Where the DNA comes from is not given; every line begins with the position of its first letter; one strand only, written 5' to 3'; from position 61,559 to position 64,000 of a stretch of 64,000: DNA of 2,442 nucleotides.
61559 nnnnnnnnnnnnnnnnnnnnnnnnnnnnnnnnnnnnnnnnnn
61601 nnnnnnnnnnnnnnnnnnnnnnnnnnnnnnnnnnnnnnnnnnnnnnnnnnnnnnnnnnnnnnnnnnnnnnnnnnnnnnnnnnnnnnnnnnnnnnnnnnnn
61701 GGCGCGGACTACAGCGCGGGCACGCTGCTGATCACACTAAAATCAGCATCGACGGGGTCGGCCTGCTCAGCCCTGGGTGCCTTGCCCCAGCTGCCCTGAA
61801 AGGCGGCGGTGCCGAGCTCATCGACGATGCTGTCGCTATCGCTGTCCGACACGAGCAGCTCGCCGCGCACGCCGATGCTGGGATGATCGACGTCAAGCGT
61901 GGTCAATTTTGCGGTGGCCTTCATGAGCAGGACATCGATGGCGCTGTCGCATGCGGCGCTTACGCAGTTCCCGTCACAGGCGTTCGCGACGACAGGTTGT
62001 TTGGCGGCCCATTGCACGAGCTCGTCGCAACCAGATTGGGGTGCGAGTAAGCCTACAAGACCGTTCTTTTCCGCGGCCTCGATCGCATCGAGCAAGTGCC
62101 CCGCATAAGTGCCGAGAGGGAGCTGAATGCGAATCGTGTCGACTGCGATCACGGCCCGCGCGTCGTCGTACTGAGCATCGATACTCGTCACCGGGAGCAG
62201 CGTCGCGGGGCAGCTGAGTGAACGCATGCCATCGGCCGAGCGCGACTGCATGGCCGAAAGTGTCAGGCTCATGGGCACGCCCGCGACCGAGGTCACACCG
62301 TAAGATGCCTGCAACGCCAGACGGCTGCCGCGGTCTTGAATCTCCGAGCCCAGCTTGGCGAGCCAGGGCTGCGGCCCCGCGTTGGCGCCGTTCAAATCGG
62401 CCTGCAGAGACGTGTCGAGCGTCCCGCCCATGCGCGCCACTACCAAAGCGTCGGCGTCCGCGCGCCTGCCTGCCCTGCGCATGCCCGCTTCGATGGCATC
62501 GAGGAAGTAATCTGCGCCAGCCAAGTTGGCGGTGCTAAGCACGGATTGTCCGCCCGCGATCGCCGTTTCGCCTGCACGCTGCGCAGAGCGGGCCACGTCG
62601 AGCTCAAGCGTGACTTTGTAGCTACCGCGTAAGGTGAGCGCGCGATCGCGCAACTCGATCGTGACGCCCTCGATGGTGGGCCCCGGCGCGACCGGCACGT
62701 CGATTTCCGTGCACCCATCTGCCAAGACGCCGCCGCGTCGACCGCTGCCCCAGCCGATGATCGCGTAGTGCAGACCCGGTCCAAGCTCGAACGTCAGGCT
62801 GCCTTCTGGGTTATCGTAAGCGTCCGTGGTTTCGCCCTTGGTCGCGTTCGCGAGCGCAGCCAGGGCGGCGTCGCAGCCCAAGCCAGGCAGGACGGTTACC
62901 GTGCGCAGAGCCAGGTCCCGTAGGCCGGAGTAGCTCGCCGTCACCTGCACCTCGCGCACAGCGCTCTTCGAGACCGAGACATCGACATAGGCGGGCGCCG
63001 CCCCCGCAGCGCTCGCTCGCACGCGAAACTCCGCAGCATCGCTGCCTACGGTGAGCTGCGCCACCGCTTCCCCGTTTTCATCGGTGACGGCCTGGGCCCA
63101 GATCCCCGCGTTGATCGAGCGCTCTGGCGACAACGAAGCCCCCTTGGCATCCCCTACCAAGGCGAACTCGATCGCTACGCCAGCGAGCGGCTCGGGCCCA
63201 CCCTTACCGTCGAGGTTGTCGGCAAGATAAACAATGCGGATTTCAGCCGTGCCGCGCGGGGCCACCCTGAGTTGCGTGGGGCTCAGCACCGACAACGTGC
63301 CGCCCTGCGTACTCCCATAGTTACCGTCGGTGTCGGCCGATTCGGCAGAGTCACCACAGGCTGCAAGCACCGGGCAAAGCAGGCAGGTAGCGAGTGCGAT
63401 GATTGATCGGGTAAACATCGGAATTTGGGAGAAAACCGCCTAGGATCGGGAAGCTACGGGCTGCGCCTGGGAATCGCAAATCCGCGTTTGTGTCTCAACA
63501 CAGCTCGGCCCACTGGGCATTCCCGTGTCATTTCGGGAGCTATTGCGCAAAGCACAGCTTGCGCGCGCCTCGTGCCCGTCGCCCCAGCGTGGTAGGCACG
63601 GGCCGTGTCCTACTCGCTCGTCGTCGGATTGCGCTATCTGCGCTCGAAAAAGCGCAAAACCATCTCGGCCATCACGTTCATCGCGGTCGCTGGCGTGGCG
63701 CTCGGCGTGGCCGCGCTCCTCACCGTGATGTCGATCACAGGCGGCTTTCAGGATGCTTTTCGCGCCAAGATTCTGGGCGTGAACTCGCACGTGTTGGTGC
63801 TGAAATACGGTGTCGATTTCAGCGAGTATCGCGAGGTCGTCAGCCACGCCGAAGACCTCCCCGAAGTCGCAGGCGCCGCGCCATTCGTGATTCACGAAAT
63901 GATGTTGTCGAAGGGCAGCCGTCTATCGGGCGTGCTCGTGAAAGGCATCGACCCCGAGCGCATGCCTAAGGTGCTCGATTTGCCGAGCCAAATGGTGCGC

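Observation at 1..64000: Pentamer CTTAC/GTAAG (core of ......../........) is several-fold over-represented and recruits rare codons and TAA stops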

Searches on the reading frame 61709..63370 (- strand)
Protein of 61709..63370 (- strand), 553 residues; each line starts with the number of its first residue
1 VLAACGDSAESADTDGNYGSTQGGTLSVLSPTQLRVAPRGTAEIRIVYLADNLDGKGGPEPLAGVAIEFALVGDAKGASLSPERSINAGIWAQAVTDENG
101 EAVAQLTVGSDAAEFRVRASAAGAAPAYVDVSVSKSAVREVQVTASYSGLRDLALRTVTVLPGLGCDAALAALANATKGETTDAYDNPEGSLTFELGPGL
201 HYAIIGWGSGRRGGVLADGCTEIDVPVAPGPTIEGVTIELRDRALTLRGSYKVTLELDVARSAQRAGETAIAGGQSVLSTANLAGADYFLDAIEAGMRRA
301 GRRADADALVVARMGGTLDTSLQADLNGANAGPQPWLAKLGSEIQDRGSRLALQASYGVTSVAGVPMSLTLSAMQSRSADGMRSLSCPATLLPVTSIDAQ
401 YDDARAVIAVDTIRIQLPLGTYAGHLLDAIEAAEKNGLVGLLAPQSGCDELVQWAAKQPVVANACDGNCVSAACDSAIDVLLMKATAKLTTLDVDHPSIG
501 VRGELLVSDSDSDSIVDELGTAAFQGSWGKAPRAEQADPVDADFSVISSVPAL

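Call 14: search_protein_families(library=pfam, proteins=[window:61709-63370:-])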
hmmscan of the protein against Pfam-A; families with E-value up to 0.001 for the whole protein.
window:61709-63370:- (553 aa): 0 families

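Call 54: search_protein_families(library=pfam, proteins=[window:61709-63370:-], max_evalue=0.1)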
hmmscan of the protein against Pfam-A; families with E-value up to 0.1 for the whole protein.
window:61709-63370:- (553 aa): 1 family
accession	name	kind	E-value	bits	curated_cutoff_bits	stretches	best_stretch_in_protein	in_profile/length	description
PF02369.22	Big_1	-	0.022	15.3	34.9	0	93-132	53-91/93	Bacterial Ig-like domain (group 1)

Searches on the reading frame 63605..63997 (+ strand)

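Call 54: search_protein_families(library=pfam, proteins=[window:63605-63997:+], max_evalue=0.1)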
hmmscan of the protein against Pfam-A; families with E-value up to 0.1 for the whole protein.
window:63605-63997:+ (131 aa): 1 family
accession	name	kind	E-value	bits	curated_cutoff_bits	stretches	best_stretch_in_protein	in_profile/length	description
PF12704.14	MacB_PCD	-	1.9e-09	38.5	27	1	24-126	1-103/207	MacB-like periplasmic core domain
